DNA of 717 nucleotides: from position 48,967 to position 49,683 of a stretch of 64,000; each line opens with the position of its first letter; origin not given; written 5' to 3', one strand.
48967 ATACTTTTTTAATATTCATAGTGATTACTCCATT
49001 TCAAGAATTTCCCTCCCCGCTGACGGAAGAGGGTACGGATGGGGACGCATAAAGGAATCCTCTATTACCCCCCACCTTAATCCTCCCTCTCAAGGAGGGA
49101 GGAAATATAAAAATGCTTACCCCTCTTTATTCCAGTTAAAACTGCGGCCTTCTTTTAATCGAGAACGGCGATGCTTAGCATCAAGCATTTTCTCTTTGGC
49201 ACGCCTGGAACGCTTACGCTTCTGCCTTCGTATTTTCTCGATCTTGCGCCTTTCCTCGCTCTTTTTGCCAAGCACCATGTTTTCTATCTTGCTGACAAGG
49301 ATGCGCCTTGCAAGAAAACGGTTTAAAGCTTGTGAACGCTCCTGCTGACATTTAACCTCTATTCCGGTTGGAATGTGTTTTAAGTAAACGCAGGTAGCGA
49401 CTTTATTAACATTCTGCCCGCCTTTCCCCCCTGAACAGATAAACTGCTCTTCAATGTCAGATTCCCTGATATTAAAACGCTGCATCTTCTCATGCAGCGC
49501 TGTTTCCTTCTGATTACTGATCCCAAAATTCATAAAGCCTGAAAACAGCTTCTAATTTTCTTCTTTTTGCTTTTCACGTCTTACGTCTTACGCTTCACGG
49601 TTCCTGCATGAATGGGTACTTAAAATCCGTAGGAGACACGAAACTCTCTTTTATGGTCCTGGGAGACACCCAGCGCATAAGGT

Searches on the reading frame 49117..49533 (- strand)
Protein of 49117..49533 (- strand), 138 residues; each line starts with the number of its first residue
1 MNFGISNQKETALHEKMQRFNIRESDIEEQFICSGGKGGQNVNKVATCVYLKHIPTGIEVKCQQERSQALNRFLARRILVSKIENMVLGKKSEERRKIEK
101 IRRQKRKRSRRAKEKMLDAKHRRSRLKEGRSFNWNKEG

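Call 30: search_protein_families(library=pfam, proteins=[window:49117-49533:-], max_evalue=0.00001)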
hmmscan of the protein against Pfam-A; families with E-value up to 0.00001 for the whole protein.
window:49117-49533:- (138 aa): 1 family
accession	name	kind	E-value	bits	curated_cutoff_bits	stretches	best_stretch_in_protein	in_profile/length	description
PF00472.26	RF-1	-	1.8e-26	92.8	35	1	18-130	4-116/116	RF-1 domain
